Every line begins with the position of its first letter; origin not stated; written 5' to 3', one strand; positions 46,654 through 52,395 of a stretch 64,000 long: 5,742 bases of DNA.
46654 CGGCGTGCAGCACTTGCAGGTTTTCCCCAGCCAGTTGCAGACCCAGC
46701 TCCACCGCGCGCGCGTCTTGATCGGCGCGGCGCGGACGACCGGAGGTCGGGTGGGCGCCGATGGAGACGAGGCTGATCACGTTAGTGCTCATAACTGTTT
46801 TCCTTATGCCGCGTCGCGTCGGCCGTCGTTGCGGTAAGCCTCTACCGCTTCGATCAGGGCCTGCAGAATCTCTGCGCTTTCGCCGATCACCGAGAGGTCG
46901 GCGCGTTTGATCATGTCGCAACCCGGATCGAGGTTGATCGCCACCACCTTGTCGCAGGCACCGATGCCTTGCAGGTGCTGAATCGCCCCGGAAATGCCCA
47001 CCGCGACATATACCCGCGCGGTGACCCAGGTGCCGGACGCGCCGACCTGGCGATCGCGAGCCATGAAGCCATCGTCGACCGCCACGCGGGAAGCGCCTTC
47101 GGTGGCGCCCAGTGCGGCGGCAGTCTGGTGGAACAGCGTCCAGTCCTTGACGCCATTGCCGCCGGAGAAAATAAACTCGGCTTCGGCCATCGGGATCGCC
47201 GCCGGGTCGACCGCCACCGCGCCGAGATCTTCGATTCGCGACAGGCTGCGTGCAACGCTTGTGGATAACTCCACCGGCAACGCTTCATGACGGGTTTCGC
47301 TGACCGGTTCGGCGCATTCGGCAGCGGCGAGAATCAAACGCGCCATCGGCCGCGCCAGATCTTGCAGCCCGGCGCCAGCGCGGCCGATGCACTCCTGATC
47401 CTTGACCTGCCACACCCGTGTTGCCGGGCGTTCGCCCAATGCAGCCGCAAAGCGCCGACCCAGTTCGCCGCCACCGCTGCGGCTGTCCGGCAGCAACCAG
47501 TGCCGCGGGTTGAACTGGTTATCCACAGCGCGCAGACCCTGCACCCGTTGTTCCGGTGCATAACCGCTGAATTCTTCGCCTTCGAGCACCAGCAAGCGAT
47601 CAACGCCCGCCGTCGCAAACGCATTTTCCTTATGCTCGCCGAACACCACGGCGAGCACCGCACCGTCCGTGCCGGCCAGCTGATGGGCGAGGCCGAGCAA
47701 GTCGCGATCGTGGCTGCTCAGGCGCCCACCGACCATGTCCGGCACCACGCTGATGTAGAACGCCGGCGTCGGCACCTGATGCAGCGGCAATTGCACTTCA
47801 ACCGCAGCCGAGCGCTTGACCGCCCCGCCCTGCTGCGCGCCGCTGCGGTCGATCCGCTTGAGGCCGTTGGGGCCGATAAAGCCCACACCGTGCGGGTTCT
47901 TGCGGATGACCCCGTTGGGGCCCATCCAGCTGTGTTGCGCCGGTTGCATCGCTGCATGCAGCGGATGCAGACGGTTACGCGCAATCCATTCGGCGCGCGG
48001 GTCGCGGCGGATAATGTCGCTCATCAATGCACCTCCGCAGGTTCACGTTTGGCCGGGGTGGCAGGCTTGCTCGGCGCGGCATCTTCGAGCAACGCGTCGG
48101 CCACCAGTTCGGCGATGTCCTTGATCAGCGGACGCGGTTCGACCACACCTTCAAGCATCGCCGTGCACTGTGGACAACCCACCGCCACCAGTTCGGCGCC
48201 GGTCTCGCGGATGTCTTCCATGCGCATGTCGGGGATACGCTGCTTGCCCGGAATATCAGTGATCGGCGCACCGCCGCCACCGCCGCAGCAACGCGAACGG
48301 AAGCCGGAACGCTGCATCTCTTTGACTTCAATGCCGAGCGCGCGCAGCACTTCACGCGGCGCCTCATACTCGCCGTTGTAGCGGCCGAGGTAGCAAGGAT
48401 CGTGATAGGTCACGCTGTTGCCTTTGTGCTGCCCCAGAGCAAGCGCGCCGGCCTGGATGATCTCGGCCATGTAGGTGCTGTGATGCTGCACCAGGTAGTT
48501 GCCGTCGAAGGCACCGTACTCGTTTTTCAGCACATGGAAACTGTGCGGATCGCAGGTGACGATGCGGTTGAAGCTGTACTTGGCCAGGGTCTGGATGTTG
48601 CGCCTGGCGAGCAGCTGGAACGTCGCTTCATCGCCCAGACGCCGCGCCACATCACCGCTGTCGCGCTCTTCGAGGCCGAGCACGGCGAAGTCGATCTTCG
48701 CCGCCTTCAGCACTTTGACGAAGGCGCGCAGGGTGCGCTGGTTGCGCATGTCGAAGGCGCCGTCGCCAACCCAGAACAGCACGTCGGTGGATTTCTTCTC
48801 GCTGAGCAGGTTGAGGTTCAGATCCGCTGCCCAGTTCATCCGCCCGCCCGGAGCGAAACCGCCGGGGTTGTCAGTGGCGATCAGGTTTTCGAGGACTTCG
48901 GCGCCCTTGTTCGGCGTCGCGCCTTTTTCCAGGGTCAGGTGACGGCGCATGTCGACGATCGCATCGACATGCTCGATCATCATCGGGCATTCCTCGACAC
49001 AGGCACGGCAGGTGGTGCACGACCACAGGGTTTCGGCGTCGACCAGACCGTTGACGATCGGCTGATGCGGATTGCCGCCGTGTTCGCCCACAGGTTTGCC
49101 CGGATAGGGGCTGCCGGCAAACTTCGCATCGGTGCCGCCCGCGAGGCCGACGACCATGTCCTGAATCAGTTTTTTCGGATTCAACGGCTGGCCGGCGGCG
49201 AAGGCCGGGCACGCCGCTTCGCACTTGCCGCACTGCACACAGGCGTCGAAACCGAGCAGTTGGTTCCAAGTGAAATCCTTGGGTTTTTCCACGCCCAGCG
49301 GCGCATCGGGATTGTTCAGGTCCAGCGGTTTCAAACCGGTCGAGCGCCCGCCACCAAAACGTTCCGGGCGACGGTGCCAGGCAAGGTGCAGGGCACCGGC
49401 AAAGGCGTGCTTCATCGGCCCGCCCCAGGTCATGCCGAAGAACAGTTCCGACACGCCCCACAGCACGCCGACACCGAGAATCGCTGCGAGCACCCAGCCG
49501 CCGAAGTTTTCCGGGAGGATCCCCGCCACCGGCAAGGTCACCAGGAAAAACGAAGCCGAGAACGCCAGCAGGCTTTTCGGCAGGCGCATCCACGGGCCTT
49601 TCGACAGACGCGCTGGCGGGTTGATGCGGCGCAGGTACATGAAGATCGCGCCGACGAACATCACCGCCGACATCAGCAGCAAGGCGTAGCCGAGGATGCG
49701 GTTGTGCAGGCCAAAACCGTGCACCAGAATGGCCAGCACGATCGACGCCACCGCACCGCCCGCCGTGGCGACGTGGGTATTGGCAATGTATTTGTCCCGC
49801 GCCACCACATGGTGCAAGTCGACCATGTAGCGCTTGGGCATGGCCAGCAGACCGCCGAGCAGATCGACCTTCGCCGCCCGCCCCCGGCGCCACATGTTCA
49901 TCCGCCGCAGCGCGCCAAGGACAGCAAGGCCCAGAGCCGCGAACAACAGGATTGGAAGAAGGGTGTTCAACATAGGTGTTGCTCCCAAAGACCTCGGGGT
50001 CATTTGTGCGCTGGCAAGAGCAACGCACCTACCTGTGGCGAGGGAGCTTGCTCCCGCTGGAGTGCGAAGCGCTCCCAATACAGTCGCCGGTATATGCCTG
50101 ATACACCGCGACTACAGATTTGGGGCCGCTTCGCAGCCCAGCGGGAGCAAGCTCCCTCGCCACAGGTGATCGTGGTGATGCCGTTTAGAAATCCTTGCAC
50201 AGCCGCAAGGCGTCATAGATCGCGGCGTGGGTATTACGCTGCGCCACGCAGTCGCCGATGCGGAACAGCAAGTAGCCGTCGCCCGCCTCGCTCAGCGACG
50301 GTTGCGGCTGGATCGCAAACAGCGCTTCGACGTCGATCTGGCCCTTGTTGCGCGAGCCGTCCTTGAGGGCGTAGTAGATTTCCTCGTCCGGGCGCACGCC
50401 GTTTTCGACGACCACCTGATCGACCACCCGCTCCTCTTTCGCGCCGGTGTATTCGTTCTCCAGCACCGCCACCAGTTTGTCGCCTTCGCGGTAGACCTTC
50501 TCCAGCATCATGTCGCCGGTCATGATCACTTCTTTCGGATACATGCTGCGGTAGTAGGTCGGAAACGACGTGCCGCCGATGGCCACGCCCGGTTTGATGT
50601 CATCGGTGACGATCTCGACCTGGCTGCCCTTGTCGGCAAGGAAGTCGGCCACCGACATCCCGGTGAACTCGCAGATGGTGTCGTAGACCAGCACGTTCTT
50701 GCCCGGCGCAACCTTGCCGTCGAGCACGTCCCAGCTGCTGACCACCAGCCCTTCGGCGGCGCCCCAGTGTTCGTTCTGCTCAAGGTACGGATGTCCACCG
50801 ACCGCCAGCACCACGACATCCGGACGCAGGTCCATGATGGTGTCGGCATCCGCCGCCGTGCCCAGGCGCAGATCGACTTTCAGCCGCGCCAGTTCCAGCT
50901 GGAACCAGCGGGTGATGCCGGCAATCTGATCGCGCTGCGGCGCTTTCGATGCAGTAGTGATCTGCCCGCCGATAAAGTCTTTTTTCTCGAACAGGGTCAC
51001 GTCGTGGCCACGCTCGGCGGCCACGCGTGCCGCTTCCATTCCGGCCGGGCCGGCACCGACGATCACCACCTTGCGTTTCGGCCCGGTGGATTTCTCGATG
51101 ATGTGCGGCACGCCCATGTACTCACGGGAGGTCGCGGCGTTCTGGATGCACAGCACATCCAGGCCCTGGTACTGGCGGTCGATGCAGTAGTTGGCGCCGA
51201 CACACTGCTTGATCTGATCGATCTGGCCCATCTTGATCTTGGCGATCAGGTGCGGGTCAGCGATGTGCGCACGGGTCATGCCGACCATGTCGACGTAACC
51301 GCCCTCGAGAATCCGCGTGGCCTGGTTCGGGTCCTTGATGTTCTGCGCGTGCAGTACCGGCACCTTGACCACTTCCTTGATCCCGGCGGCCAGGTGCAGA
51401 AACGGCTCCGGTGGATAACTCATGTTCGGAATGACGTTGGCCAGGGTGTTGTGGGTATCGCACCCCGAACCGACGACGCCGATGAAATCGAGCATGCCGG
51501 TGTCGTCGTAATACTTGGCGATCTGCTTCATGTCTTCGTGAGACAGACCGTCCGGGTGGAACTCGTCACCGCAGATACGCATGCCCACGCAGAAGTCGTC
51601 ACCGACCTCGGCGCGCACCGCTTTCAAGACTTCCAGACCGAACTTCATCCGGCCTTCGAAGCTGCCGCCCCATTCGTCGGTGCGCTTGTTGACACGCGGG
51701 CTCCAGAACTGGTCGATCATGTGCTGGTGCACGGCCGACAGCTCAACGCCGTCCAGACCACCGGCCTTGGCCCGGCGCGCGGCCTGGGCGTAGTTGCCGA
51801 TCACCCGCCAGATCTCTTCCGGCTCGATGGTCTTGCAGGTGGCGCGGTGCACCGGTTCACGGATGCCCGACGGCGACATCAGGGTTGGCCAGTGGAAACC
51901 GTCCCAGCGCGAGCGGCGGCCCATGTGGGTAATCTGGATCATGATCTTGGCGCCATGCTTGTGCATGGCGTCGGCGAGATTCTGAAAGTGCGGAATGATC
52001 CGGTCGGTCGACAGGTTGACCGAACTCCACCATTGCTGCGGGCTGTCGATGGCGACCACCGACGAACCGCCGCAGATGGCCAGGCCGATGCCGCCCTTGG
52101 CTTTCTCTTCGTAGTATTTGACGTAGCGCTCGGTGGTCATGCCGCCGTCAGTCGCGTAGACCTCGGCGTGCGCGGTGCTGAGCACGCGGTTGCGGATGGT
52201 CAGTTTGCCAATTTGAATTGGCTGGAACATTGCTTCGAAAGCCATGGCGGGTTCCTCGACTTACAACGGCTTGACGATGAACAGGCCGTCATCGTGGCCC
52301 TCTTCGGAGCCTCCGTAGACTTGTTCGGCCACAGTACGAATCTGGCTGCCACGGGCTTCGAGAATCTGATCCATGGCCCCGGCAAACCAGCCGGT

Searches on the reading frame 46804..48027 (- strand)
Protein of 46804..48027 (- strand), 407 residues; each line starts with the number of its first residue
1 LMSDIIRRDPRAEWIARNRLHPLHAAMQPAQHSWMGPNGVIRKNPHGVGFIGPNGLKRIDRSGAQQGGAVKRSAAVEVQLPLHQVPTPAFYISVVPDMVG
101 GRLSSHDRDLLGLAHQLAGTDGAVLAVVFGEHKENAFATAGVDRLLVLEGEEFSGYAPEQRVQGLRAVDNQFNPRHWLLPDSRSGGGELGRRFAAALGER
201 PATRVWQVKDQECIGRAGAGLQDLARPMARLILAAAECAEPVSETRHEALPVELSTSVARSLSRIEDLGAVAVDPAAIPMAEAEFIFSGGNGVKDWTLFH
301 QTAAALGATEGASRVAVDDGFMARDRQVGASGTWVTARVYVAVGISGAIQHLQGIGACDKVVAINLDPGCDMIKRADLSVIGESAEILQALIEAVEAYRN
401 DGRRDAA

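Call 16: search_protein_families(library=ncbifam, proteins=[window:46804-48027:-])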
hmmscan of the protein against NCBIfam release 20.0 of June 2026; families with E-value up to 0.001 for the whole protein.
window:46804-48027:- (407 aa): 5 families
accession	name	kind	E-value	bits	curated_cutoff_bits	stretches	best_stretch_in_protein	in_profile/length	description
NF051845.1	EtFlavAlphaProt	equivalog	8.5e-216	716.6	600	1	2-401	1-405/406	electron transfer flavoprotein subunit alpha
NF038209.1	mft_etfA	equivalog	1.1e-33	116.8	240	1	115-393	18-300/303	mycofactocin-associated electron transfer flavoprotein alpha subunit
NF042970.1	AcrlCoAredClosAcrA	equivalog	5.8e-24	84.8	600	1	280-397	236-359/360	acryloyl-CoA reductase electron transfer subunit beta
NF008884.0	PRK11916.1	equivalog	7.2e-17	61.7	528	1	223-395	136-310/312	electron transfer flavoprotein subunit alpha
NF002889.0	PRK03363.1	equivalog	4.6e-16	59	549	1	215-395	129-311/313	electron transfer flavoprotein subunit alpha/FixB family protein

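Call 43: find_homologous_proteins(query=window:46804-48027:-, max_evalue=1e-30)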
Query window:46804-48027:- (407 aa): 2629 proteins with E <= 1e-30 among 8000 candidates; the best 120 are listed.
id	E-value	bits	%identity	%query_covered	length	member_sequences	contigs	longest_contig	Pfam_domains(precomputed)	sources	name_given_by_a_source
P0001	3.7e-257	871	96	100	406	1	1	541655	PF01012.28,PF00766.26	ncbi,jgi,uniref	ncbi:electron transfer flavoprotein subunit alpha/FixB family protein [Pseudomonas sp. NPDC087336]|j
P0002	5.3e-257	870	96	100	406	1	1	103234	PF01012.28,PF00766.26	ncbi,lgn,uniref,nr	ncbi:electron transfer flavoprotein, alpha subunit [Pseudomonas sp. GM78]|uniref:electron transfer f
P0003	5.6e-257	870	97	100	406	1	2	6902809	PF01012.28,PF00766.26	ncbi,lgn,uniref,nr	ncbi:electron transfer flavoprotein alpha subunit apoprotein [Pseudomonas baetica]|uniref:Electron t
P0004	7.0e-257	870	96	100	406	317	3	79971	PF01012.28,PF00766.26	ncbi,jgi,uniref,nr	ncbi:electron transfer flavoprotein subunit alpha/FixB family protein [Pseudomonas sp. V98_8]|jgi:el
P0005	1.0e-256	869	96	100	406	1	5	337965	PF01012.28,PF00766.26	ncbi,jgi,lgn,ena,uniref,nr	ncbi:electron transfer flavoprotein subunit alpha [Pseudomonas umsongensis]|jgi:electron transfer fl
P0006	1.6e-256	869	96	100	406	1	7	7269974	PF01012.28,PF00766.26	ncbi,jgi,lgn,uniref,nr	ncbi:electron transfer flavoprotein subunit alpha/FixB family protein [Pseudomonas umsongensis]|jgi:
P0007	2.0e-256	868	96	100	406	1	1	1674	PF01012.28,PF00766.26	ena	-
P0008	4.0e-256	867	95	100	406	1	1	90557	PF01012.28,PF00766.26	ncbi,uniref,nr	ncbi:electron transfer flavoprotein subunit alpha/FixB family protein [Pseudomonas sp. G5(2012)]|uni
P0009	4.3e-256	867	95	100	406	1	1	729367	PF01012.28,PF00766.26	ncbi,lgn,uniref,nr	ncbi:electron transfer flavoprotein subunit alpha/FixB family protein|uniref:electron transfer flavo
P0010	4.6e-256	867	96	100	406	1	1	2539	PF01012.28,PF00766.26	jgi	jgi:electron transfer flavoprotein alpha subunit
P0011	4.9e-256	867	95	100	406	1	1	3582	PF01012.28,PF00766.26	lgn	-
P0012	1.0e-255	866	95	100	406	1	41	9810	PF01012.28,PF00766.26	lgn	-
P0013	1.0e-255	866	95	100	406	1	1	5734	PF01012.28,PF00766.26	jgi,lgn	jgi:electron transfer flavoprotein alpha subunit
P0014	1.2e-255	866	95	100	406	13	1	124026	PF01012.28,PF00766.26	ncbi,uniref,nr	ncbi:electron transfer flavoprotein subunit alpha [Pseudomonas umsongensis]|uniref:electron transfer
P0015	1.5e-255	866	95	100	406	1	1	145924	PF01012.28,PF00766.26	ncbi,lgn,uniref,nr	ncbi:electron transfer flavoprotein subunit alpha/FixB family protein [Pseudomonas sp. C32]|uniref:e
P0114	3.8e-242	821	90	100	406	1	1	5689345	PF01012.28,PF00766.26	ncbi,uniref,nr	ncbi:electron transfer flavoprotein subunit alpha/FixB family protein [Pseudomonas sp. LS1212]|unire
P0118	1.8e-241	819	90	100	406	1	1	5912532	PF01012.28,PF00766.26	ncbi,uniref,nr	ncbi:Electron transfer flavoprotein, alpha subunit [Pseudomonas orientalis]|uniref:electron transfer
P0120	3.5e-241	818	90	100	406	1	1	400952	PF01012.28,PF00766.26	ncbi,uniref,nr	ncbi:electron transfer flavoprotein subunit alpha/FixB family protein [Pseudomonas capsici]|uniref:e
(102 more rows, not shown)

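Call 44: find_encoding_contigs(protein=P0118, flank=6000, max_places=2)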
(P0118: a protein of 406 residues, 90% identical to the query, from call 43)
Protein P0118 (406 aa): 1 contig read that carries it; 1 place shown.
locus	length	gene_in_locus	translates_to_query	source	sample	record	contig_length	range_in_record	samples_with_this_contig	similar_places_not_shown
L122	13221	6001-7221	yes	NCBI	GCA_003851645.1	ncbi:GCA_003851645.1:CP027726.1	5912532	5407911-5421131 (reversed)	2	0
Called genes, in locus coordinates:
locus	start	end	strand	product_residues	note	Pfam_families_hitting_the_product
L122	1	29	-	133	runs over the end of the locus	PF07007:LprI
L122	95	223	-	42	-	-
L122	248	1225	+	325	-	PF01244:Peptidase_M19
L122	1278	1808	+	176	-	PF19367:DUF5943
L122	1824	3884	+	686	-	PF00724:Oxidored_FMN, PF00070:Pyr_redox (weak), PF00890:FAD_binding_2 (weak), PF01134:GIDA (weak), PF01266:DAO (weak), PF07992:Pyr_redox_2, PF12831:FAD_oxidored, PF13450:NAD_binding_8, +1 more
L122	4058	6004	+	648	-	PF11982:DUF3483, PF13183:Fer4_8, PF13237:Fer4_10, PF13187:Fer4_9, PF13534:Fer4_17 (weak), PF02754:CCG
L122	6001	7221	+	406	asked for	PF01012:ETF, PF00766:ETF_alpha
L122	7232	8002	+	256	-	PF01012:ETF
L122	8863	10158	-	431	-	PF00355:Rieske, PF00848:Ring_hydroxyl_A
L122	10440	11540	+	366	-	PF00970:FAD_binding_6, PF00175:NAD_binding_1, PF00111:Fer2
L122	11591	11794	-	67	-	-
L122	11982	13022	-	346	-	PF01212:Beta_elim_lyase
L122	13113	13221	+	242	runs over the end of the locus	PF05857:TraX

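Call 45: find_encoding_contigs(protein=P0114, flank=6000, max_places=2)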
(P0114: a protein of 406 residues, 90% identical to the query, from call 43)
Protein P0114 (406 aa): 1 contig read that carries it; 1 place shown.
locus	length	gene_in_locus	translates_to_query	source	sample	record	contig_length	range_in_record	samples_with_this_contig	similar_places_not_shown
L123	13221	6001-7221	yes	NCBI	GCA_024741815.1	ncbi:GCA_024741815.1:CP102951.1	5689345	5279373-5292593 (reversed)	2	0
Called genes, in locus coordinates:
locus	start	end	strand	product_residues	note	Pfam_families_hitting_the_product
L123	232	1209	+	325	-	PF01244:Peptidase_M19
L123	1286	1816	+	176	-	PF19367:DUF5943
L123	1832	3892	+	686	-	PF00724:Oxidored_FMN, PF00070:Pyr_redox (weak), PF00890:FAD_binding_2 (weak), PF01134:GIDA (weak), PF01266:DAO (weak), PF07992:Pyr_redox_2, PF12831:FAD_oxidored, PF13450:NAD_binding_8, +1 more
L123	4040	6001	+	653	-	PF11982:DUF3483, PF12838:Fer4_7 (faint), PF13183:Fer4_8, PF13187:Fer4_9, PF13237:Fer4_10, PF13534:Fer4_17 (faint), PF02754:CCG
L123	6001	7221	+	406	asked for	PF01012:ETF, PF00766:ETF_alpha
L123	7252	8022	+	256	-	PF01012:ETF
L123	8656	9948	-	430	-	PF00355:Rieske, PF00848:Ring_hydroxyl_A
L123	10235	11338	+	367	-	PF00970:FAD_binding_6, PF00175:NAD_binding_1, PF00111:Fer2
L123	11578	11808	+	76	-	-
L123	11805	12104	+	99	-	PF05164:ZapA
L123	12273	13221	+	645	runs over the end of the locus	PF02743:dCache_1, PF00672:HAMP, PF00015:MCPsignal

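Call 46: find_encoding_contigs(protein=P0120, flank=6000, max_places=2)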
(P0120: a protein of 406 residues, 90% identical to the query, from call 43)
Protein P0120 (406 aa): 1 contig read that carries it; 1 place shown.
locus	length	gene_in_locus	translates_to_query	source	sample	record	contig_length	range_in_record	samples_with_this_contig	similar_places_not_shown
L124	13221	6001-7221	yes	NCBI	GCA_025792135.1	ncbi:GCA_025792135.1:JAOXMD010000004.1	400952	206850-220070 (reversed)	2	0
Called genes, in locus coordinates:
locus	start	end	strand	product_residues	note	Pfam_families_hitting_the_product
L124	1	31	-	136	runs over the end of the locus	PF07007:LprI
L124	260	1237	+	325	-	PF01244:Peptidase_M19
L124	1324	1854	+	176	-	PF19367:DUF5943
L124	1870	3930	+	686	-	PF00724:Oxidored_FMN, PF00070:Pyr_redox (weak), PF00890:FAD_binding_2 (weak), PF01266:DAO (weak), PF03486:HI0933_like (weak), PF07992:Pyr_redox_2, PF12831:FAD_oxidored, PF13450:NAD_binding_8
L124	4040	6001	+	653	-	PF11982:DUF3483, PF12838:Fer4_7 (faint), PF13183:Fer4_8, PF13187:Fer4_9, PF13237:Fer4_10, PF13534:Fer4_17 (faint), PF02754:CCG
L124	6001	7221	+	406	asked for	PF01012:ETF, PF00766:ETF_alpha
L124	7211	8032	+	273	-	PF01012:ETF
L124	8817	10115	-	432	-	PF00355:Rieske, PF00848:Ring_hydroxyl_A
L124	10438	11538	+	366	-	PF00970:FAD_binding_6, PF00175:NAD_binding_1, PF00111:Fer2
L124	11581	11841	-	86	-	-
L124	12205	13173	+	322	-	PF23381:Beta-prop_IFT122_1st (faint), PF23414:Beta-prop_EML_2 (faint), PF00400:WD40 (faint), PF25174:Beta-prop_THOC3 (weak)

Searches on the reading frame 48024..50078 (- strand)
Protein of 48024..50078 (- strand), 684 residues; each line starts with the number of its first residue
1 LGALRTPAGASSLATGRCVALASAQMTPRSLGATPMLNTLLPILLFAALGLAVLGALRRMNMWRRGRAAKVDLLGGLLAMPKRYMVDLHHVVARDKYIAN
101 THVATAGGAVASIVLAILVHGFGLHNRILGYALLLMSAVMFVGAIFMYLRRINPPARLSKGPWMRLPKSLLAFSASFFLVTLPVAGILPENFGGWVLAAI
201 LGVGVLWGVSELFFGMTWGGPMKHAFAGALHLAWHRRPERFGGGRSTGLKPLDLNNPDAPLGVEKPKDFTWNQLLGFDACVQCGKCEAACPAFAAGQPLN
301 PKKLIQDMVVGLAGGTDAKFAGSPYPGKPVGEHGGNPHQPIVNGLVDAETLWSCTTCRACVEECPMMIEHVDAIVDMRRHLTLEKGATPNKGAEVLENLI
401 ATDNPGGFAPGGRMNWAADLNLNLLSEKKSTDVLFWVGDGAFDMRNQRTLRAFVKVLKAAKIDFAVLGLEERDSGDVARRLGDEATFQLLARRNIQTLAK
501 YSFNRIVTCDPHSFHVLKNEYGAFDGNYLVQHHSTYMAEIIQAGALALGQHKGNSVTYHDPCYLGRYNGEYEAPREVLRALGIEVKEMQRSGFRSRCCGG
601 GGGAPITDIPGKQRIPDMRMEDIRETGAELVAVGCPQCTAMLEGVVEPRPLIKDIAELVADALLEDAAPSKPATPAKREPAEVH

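Call 16: search_protein_families(library=ncbifam, proteins=[window:48024-50078:-])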
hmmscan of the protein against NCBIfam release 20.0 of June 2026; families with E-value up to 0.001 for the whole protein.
window:48024-50078:- (684 aa): 21 families
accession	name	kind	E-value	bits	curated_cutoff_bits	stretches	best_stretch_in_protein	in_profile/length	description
NF004898.0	PRK06259.1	equivalog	7.3e-33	113.9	385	1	349-644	183-465/488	fumarate reductase (CoM/CoB) subunit TfrB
NF045670.1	quin_L_LdhH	equivalog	6.5e-27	94.1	800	1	428-648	464-691/706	L-lactate dehydrogenase (quinone) large subunit LdhH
NF045796.1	DsrK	equivalog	8.2e-21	74.1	400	1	276-668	48-440/453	sulfate reduction electron transfer complex DsrMKJOP subunit DsrK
NF045724.1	ferredox_TmcB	equivalog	1.8e-20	73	735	1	426-649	181-411/430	electron transfer complex ferredoxin TmcB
TIGR03290.1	CoB_CoM_SS_C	equivalog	4.4e-12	46.2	160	1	343-390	37-83/144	CoB--CoM heterodisulfide reductase subunit C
NF045711.1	sulf_resp_HmcF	equivalog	1.4e-11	43.9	750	1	530-641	309-424/457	sulfate respiration complex iron-sulfur protein HmcF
NF008369.0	PRK11168.1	equivalog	5.5e-11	42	278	1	429-643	165-381/401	anaerobic glycerol-3-phosphate dehydrogenase subunit C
NF045663.1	diclust_near_Sec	equivalog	4.9e-10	38.1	530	1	537-624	515-604/759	pyridine nucleotide-disulfide oxidoreductase/dicluster-binding protein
NF008434.0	PRK11274.1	equivalog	5.5e-10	38.7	333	1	539-645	284-391/409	glycolate oxidase subunit GlcF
NF009226.0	PRK12576.1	equivalog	4.5e-09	36.1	344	1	348-386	204-242/317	succinate dehydrogenase/fumarate reductase iron-sulfur subunit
TIGR00384.1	dhsB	subfamily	3.1e-08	33.3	88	1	345-377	189-221/222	succinate dehydrogenase and fumarate reductase iron-sulfur protein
NF041779.1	hetero_SS_HdrC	equivalog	9.5e-08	31.7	350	0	273-305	26-57/198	ferredoxin:CoB-CoM heterodisulfide reductase subunit HdrC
NF004616.0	PRK05950.1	subfamily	2.5e-07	30.1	228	0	344-382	196-234/238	succinate dehydrogenase iron-sulfur subunit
NF041890.1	hdrC_Methbact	equivalog_domain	5.1e-06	26.2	270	0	275-308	26-58/192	ferredoxin:CoB-CoM heterodisulfide reductase subunit HdrC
TIGR00273.1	TIGR00273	equivalog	8.9e-06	24.8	444.8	0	338-390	328-380/432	LutB/LldF family L-lactate oxidation iron-sulfur protein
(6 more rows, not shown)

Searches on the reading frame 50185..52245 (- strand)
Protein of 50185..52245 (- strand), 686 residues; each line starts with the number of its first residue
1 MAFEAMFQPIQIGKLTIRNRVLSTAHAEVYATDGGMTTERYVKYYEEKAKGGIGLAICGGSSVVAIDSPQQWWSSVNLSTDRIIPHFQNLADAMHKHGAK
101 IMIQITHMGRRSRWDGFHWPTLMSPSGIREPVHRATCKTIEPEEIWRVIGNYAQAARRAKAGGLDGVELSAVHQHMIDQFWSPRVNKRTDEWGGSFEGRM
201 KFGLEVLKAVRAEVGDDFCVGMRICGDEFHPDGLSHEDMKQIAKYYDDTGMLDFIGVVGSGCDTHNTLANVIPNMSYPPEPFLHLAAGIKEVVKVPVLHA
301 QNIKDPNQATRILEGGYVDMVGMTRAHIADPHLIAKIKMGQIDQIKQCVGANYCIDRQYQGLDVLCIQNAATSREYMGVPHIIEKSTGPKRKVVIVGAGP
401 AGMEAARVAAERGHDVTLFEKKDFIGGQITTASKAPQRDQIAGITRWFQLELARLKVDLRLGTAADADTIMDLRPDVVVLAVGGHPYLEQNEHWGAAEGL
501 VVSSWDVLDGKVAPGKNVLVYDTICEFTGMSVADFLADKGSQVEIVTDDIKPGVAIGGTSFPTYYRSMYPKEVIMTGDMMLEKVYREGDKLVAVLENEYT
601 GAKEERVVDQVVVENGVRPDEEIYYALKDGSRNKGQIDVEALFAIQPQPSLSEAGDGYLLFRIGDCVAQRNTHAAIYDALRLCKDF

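Call 16: search_protein_families(library=ncbifam, proteins=[window:50185-52245:-])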
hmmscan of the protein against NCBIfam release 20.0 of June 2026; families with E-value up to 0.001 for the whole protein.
window:50185-52245:- (686 aa): 65 families (the best 25 are shown)
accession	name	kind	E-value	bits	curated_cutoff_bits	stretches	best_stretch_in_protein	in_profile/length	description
TIGR03997.1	mycofact_OYE_2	equivalog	2.6e-162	541.5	793.15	1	6-631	2-616/645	mycofactocin system FadH/OYE family oxidoreductase 2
NF041087.1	bile_acid_BaiCD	equivalog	4.3e-104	348.9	825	1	3-619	1-599/642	bile acid Fe-S flavoenzyme BaiCD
NF045599.1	bili_reduct_long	exception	9.5e-102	341.3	750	1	6-621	1-603/641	bilirubin reductase, long form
TIGR03996.1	mycofact_OYE_1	hypoth_equivalog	5.4e-79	266.3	627.9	1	8-622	4-601/633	mycofactocin system FadH/OYE family oxidoreductase 1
NF045592.1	bili_reduct_N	equivalog_domain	4.2e-51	174.2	425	1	6-369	2-363/363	bilirubin reductase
NF006101.0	PRK08255.1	equivalog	1.4e-43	149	1078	1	4-334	397-727/768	bifunctional salicylyl-CoA 5-hydroxylase/oxidoreductase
NF010047.0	PRK13523.1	equivalog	1.5e-41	142.6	431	1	5-335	4-318/339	NADPH dehydrogenase NamA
NF007899.0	PRK10605.1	subfamily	1.1e-30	107.1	403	2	132-225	144-236/365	N-ethylmaleimide reductase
NF009410.0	PRK12771.1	subfamily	3.7e-10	39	516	1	385-484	135-233/566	NAD(P)-binding protein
TIGR01317.1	GOGAT_sm_gam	subfamily_domain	5e-09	35.5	447.7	1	380-431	135-184/485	glutamate synthase small subunit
TIGR02032.1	GG-red-SF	subfamily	1.5e-08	34.7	158.8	1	393-426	3-36/297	geranylgeranyl reductase family protein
TIGR03315.1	Se_ygfK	equivalog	2.8e-08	31.7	835.3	1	353-432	497-579/1012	putative selenate reductase subunit YgfK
NF005560.0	PRK07233.1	equivalog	3.4e-08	32.7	252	1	392-431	2-41/435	hypothetical protein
NF005883.0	PRK07845.1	equivalog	1.2e-07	31.1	479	1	391-446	3-57/466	NAD(P)H-quinone dehydrogenase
NF009454.0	PRK12814.1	equivalog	1.6e-07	30.1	916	1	379-432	185-235/657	putative NADPH-dependent glutamate synthase small subunit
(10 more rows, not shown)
